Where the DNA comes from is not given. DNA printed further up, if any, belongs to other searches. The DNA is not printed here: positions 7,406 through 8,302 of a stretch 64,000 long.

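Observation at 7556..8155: CsrA RNA-binding domain fused to a phospho-receiver domain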

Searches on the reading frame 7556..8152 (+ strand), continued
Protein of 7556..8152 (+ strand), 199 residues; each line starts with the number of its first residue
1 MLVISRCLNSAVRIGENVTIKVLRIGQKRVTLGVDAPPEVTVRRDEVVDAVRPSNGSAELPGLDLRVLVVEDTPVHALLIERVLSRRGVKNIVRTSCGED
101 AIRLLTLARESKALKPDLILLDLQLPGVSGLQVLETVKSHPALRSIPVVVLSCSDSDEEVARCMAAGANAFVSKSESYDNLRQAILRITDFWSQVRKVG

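Call 23: find_related_loci(query=A2, collection=genome_contigs, flank=6000)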
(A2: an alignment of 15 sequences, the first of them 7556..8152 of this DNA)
Query A2 (199 aa) in genome_contigs; peptide patterns used: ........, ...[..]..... (x = any residue, [..] = any of these).
599 stretches matched a pattern (row limit reached: there are more); 502 encode a relative of the query (tblastn E <= 1e-3); the best 80 are kept; 80 distinct loci.
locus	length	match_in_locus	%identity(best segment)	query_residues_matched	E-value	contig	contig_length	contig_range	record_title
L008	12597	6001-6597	52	1-199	2e-65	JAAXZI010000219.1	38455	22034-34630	MAG: Phycisphaerae bacterium isolate AS01afH2WH_3 32847_AS01, whole genome shotgun sequence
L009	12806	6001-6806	39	57-192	2e-24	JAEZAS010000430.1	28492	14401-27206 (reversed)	MAG: Planctomycetota bacterium isolate OH_CBrB_161 k127_2700518, whole genome shotgun sequence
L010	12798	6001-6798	43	65-192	1e-23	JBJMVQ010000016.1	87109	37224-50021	MAG: Sulfurifustis sp. isolate 12C18O_168h_50_P09_coass_bin_11 k141_2494164, whole genome shotgun sequence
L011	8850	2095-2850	41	66-199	3e-23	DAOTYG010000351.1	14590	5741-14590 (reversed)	MAG TPA_asm: Anaerolineae bacterium isolate H23_313 k115_494677, whole genome shotgun sequence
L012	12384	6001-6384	37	65-198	3e-22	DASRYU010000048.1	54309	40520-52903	MAG TPA_asm: Thermoplasmatota archaeon isolate SMAG_U13571 k141_314644, whole genome shotgun sequence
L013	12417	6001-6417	38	62-198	7e-22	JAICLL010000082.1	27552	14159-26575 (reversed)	MAG: Pirellulales bacterium isolate GZL_HY_2_bin.141 k141_3830835_length_27552_cov_12.9772, whole genome shotgun sequenc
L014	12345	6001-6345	42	67-185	1e-21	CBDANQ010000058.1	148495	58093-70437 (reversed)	MAG: Longimicrobiales bacterium isolate c0751727-f74d-4a5d-b301-648463fcc0b2 genome assembly, contig: contig_58, whole g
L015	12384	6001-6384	38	66-192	5e-21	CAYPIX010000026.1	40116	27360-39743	MAG TPA_asm: uncultured Kofleriaceae bacterium isolate binchicken_co258_157 genome assembly, contig: NODE_446_length_401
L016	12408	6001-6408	36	65-198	2e-20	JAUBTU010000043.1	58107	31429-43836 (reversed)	Microcoleus sp. B6-A1 NODE_53_length_58107_cov_23.225211, whole genome shotgun sequence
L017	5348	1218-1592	35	64-185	3e-20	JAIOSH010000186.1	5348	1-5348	MAG: Bacteroidales bacterium isolate SMBSF39 bin_16_k127_2162, whole genome shotgun sequence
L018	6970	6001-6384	41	67-192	3e-20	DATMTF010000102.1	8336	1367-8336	MAG TPA_asm: Asticcacaulis sp. isolate SMAG_U13005 k141_93600, whole genome shotgun sequence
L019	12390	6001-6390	39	65-192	3e-20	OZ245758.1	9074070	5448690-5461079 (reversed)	MAG: Polyangiales bacterium isolate 1b4c1a86-0460-4abd-8bdf-cdfbe91d77c6 genome assembly, chromosome: 1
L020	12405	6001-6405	37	62-194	4e-20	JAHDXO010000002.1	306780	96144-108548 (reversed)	MAG: Pirellulaceae bacterium isolate PLA7 NODE_83_length_306780_cov_10.659927, whole genome shotgun sequence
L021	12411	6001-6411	31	58-192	7e-20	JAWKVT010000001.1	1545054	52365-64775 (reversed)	MAG: Alphaproteobacteria bacterium isolate AC1.162 AC1.162.fa-1, whole genome shotgun sequence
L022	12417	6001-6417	39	57-193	1e-19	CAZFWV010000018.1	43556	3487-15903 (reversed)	MAG TPA_asm: uncultured Pirellulaceae bacterium isolate binchicken_co176_248 genome assembly, contig: NODE_276_length_43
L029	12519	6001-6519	34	3-193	5e-18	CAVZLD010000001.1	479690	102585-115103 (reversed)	MAG: uncultured Planctomycetaceae bacterium isolate MFD03804.bin.2.145 genome assembly, contig: contig_13960, whole geno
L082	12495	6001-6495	32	2-174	2e-13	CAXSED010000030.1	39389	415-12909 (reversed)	MAG: uncultured Chthoniobacterales bacterium isolate private_VT1_metawrap_bin.2 genome assembly, contig: private_VT1_met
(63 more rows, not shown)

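Call 24: find_encoding_contigs(protein=P0004, flank=8000, max_places=2)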
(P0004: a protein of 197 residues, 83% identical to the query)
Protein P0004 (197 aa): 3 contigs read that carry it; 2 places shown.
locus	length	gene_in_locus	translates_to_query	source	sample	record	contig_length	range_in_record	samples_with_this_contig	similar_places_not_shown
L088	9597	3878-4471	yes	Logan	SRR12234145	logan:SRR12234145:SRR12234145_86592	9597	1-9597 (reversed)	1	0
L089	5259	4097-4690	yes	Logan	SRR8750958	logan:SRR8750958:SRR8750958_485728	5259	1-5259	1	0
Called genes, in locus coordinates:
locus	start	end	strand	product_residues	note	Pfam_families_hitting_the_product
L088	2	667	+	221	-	?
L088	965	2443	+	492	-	PF08448:PAS_4 (weak), PF00512:HisKA, PF02518:HATPase_c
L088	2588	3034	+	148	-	PF00072:Response_reg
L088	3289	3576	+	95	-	-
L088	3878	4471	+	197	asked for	PF02599:CsrA, PF00072:Response_reg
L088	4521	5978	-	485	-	PF00772:DnaB, PF20307:divDNAB (faint), PF03796:DnaB_C, PF06745:ATPase (weak), PF13481:AAA_25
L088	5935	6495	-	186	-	PF01281:Ribosomal_L9_N, PF03948:Ribosomal_L9_C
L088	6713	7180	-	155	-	PF00436:SSB, PF22657:SSB_1 (weak)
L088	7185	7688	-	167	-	PF01250:Ribosomal_S6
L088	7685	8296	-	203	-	PF01195:Pept_tRNA_hydro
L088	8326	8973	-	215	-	PF01386:Ribosomal_L25p, PF14693:Ribosomal_TL5_C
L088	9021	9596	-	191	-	?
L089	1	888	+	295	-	?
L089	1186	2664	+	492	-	PF08448:PAS_4 (weak), PF00512:HisKA, PF02518:HATPase_c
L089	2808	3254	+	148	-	PF00072:Response_reg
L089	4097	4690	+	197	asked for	PF02599:CsrA, PF00072:Response_reg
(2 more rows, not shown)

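Call 25: find_encoding_contigs(protein=P0016, flank=8000, max_places=2)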
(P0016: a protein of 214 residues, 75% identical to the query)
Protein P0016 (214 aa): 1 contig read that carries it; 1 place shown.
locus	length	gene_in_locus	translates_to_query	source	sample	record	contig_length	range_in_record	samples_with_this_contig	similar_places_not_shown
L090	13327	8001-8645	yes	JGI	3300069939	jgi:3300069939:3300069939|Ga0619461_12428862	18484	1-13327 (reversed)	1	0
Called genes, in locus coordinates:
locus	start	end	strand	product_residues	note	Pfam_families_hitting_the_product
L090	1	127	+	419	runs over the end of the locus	PF00180:Iso_dh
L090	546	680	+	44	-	-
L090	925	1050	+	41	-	-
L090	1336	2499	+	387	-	PF07690:MFS_1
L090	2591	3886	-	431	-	PF03372:Exo_endo_phos, PF19580:Exo_endo_phos_3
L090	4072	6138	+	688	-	PF02518:HATPase_c, PF13589:HATPase_c_3, PF09239:Topo-VIb_trans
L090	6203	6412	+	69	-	-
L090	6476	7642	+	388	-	PF04406:TP6A_N, PF20768:Topo_VI_alpha (weak), PF21180:TOP6A-Spo11_Toprim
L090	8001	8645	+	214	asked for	PF02599:CsrA, PF00072:Response_reg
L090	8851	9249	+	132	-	-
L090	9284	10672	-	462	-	PF00890:FAD_binding_2 (faint), PF01134:GIDA (faint), PF03486:HI0933_like (faint), PF07992:Pyr_redox_2, PF12831:FAD_oxidored (weak), PF13738:Pyr_redox_3 (weak), PF00070:Pyr_redox, PF02852:Pyr_redox_dim, +2 more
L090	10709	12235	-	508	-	PF00364:Biotin_lipoyl, PF02817:E3_binding, PF00198:2-oxoacid_dh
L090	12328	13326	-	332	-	?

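Call 26: find_encoding_contigs(protein=P0039, flank=8000, max_places=2)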
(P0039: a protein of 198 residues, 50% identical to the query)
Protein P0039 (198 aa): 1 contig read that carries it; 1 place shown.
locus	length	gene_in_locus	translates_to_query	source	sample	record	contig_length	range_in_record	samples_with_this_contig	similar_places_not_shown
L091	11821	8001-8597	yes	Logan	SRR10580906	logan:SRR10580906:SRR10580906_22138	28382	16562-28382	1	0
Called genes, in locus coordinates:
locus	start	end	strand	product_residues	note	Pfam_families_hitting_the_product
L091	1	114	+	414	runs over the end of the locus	PF00070:Pyr_redox (faint), PF00890:FAD_binding_2 (faint), PF01494:FAD_binding_3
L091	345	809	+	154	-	PF12802:MarR_2 (weak), PF01047:MarR, PF12840:HTH_20 (weak)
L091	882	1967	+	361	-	PF13384:HTH_23 (weak), PF13518:HTH_28, PF13551:HTH_29, PF13565:HTH_32, PF13358:DDE_3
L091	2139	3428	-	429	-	PF01408:GFO_IDH_MocA, PF02894:GFO_IDH_MocA_C (faint), PF22725:GFO_IDH_MocA_C3, PF19051:GFO_IDH_MocA_C2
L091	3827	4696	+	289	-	PF09754:PAC2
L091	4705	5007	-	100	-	PF02922:CBM_48, PF16561:AMPK1_CBM (weak)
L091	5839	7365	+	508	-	PF25487:ETR1_N, PF00989:PAS, PF08448:PAS_4, PF13188:PAS_8, PF13426:PAS_9, PF00512:HisKA, PF13581:HATPase_c_2 (weak), PF02518:HATPase_c, +1 more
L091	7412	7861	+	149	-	PF00072:Response_reg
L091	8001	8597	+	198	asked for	PF02599:CsrA, PF00072:Response_reg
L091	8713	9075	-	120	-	PF13378:MR_MLE_C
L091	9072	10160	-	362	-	PF01208:URO-D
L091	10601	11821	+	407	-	?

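Call 35: search_solved_structures(query=A1, max_evalue=0.00001, show_alignments=2)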
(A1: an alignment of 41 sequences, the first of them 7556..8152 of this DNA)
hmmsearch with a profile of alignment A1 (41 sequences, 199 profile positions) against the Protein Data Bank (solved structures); distinct sequences matched with E-value up to 0.00001: 275 (the best 60 are shown).
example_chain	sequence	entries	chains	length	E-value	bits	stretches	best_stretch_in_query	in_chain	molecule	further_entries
3heb_A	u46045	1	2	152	3.1e-33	118.1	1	63-194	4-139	Response regulator receiver domain protein (CheY)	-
5ic5_A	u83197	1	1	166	1.8e-30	109.1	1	65-193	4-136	Candidate response regulator, CheY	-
1k68_A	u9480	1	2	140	1.1e-29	106.6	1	64-196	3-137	Phytochrome Response Regulator RcpA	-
5te9_A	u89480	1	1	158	2.1e-29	105.6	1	52-192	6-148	Response regulator receiver protein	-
5brj_A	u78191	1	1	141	3.9e-29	104.7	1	65-192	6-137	Two component response regulator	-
1jlk_A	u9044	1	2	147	4.3e-28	101.3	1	64-195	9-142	Response regulator RCP1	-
1i3c_A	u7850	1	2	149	4.5e-28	101.3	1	64-195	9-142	RESPONSE REGULATOR RCP1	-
6xvu_A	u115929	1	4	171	2e-26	95.9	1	57-194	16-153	Response regulator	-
8avv_A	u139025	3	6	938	5.7e-25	91.1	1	55-194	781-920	Bacteriophytochrome,Response regulator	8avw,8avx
9xzo_A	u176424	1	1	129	9.1e-25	90.5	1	65-189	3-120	De novo protein M1X0B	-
3kht_A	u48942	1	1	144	7e-24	87.6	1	63-195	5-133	Response regulator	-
1k66_A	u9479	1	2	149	6.9e-22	81.1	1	64-192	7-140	Phytochrome Response Regulator RcpB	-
8phx_A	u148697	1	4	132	5.9e-20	74.8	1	62-184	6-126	Histidine protein kinase SLN1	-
9g85_A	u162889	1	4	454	7.6e-20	74.4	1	64-190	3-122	Response regulator PleD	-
9g86_A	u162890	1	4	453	8.8e-20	74.2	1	64-190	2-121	Response regulator PleD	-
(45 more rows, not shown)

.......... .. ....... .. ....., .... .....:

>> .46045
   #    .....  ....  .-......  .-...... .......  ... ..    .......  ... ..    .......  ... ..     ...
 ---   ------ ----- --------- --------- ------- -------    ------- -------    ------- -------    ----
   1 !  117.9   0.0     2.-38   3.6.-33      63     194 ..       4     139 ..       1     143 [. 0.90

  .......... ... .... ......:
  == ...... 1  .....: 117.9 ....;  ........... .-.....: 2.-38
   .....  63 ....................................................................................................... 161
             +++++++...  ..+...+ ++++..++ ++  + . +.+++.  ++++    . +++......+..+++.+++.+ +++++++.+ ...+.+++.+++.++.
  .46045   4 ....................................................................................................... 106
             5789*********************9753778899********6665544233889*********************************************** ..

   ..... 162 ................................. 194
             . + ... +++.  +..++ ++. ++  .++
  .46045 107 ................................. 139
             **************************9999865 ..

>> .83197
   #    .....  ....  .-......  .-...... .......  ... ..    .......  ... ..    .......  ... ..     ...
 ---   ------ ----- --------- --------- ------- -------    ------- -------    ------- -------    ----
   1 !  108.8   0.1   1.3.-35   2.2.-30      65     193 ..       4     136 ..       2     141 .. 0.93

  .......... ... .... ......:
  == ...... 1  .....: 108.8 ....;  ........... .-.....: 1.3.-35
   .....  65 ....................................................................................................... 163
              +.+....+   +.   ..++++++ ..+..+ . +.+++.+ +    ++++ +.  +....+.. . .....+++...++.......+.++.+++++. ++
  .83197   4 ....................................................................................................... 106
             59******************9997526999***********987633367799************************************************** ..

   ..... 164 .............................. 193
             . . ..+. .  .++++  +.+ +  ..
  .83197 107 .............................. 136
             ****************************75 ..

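Call 40: find_encoding_contigs(protein=P0045, flank=8000, max_places=2)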
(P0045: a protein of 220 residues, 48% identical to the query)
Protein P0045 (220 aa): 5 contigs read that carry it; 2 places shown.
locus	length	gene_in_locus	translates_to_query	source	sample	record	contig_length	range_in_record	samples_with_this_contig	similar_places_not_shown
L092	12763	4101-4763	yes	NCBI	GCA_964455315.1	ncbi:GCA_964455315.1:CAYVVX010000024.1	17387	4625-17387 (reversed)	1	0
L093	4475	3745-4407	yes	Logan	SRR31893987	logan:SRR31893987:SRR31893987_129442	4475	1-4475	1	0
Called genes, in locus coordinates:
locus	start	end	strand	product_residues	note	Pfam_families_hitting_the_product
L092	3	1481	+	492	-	?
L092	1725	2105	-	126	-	PF10057:MpsC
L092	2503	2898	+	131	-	PF10057:MpsC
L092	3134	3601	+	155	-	PF00072:Response_reg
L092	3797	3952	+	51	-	PF11752:DUF3309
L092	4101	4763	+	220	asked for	PF02599:CsrA, PF00072:Response_reg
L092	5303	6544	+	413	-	PF01073:3Beta_HSD (weak), PF01370:Epimerase, PF04321:RmlD_sub_bind (faint), PF07993:NAD_binding_4, PF16363:GDP_Man_Dehyd (weak)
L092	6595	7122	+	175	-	PF13527:Acetyltransf_9, PF13673:Acetyltransf_10 (weak), PF00583:Acetyltransf_1, PF13508:Acetyltransf_7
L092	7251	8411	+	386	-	-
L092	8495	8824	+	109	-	-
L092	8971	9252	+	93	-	-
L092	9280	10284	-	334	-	PF00494:SQS_PSY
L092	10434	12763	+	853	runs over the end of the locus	-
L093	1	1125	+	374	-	?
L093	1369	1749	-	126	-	PF10057:MpsC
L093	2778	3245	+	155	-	PF00072:Response_reg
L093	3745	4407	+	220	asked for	PF02599:CsrA, PF00072:Response_reg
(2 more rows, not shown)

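Call 41: find_encoding_contigs(protein=P0057, flank=8000, max_places=2)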
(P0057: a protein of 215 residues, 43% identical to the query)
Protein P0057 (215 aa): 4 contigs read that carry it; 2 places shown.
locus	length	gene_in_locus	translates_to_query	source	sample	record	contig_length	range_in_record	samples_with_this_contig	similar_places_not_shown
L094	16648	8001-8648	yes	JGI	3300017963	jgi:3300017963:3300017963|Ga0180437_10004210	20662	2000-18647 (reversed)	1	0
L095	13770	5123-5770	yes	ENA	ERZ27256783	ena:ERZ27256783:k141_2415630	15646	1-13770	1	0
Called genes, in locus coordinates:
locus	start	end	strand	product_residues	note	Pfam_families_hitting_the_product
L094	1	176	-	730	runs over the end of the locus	?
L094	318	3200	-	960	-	PF00754:F5_F8_type_C, PF22633:F5_F8_type_C_2, PF18582:HZS_alpha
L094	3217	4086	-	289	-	-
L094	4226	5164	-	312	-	PF01261:AP_endonuc_2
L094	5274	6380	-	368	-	PF03983:SHD1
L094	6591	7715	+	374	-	PF00072:Response_reg, PF00512:HisKA, PF02518:HATPase_c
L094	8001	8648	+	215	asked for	PF02599:CsrA, PF00072:Response_reg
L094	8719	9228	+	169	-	PF00072:Response_reg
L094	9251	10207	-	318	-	PF00389:2-Hacid_dh, PF02826:2-Hacid_dh_C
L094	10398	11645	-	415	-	PF10518:TAT_signal (faint), PF01408:GFO_IDH_MocA, PF19051:GFO_IDH_MocA_C2 (faint), PF02894:GFO_IDH_MocA_C, PF22725:GFO_IDH_MocA_C3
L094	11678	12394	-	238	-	PF00106:adh_short, PF01370:Epimerase (weak), PF08659:KR, PF13460:NAD_binding_10 (weak), PF13561:adh_short_C2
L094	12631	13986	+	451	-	-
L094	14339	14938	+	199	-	-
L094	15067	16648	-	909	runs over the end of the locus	PF12450:vWF_A, PF13768:VWA_3, PF00092:VWA, PF13519:VWA_2, PF12034:YfbK_C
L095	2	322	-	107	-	?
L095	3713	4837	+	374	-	PF00072:Response_reg, PF00512:HisKA, PF02518:HATPase_c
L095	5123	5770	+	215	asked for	PF02599:CsrA, PF00072:Response_reg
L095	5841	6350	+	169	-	PF00072:Response_reg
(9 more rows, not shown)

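Call 42: find_encoding_contigs(protein=P0019, flank=8000, max_places=2)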
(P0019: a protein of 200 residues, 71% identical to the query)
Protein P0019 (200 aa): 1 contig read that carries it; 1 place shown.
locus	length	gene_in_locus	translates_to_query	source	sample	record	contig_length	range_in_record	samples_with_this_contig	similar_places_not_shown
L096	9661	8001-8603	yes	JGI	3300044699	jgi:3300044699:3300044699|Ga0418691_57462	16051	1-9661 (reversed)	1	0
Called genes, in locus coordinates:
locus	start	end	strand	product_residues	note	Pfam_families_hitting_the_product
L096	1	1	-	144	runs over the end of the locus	-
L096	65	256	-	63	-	PF19051:GFO_IDH_MocA_C2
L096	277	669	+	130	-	-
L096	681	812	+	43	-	-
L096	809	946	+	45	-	-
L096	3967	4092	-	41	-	-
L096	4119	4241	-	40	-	-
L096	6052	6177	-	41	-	-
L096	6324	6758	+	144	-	PF00571:CBS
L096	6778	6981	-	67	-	-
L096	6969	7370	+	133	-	PF00512:HisKA (weak)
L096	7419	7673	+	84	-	PF02518:HATPase_c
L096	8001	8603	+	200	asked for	PF02599:CsrA, PF00072:Response_reg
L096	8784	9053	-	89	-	-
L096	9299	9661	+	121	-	?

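Call 44: predict_structure(alignment_id=A1)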
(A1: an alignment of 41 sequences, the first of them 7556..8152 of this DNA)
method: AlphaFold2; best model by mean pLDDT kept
length: 199 residues; sequences in the alignment: 41
mean_pLDDT: 87.0   pTM: 0.67
mean pLDDT of the five models: 87.0, 85.0, 84.7, 84.0, 84.0
residues with pLDDT >= 90: 125; 70-90: 51; 50-70: 13; < 50: 10
segments of 3 or more residues with pLDDT < 50: 49-58
pLDDT, mean of each block of 10 residues (from residue 1): 83 89 91 87 63 45 88 93 90 96 95 94 95 97 96 90 97 84 90 76
secondary structure, 60 per line:
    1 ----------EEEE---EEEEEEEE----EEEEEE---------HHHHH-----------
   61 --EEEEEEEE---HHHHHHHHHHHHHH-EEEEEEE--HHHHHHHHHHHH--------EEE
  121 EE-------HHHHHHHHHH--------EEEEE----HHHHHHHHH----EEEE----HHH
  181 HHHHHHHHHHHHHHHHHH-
elements in order: E11-14 E18-25 E30-35 H45-49 E63-70 H74-87 E89-95 H98-109 E118-122 H130-139 E148-152 H157-165 E170-173 H178-198

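Call 53: find_related_loci(query=A2, collection=metagenome_contigs, flank=5000)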
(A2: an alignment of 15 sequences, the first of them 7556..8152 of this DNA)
Query A2 (199 aa) in metagenome_contigs; peptide patterns used: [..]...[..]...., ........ (x = any residue, [..] = any of these).
600 stretches matched a pattern (row limit reached: there are more); 555 encode a relative of the query (tblastn E <= 1e-3); the best 80 are kept; 80 distinct loci.
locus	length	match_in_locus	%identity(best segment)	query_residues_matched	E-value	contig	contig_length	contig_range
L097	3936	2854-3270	39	62-198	3e-24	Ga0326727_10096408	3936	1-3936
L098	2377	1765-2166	40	67-198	4e-24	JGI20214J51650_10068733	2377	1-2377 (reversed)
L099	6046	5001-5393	40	67-195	1e-23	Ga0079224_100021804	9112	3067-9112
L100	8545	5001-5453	39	16-174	3e-23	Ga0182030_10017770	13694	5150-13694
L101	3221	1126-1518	38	67-195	2e-22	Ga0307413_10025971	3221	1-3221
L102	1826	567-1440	37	52-195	8e-22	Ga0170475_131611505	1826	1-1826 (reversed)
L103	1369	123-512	39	65-192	9e-22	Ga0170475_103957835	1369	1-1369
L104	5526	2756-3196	37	54-195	2e-21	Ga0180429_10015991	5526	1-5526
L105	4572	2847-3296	35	37-195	2e-21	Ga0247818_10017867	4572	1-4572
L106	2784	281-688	35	65-198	3e-21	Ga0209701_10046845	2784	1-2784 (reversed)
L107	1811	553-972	39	55-192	5e-21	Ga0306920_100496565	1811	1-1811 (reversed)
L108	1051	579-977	41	65-195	4e-21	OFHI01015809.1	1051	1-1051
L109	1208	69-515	37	52-195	7e-21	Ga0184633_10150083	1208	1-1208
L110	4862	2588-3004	35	59-195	1e-20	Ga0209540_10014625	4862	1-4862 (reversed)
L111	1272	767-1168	38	67-198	8e-21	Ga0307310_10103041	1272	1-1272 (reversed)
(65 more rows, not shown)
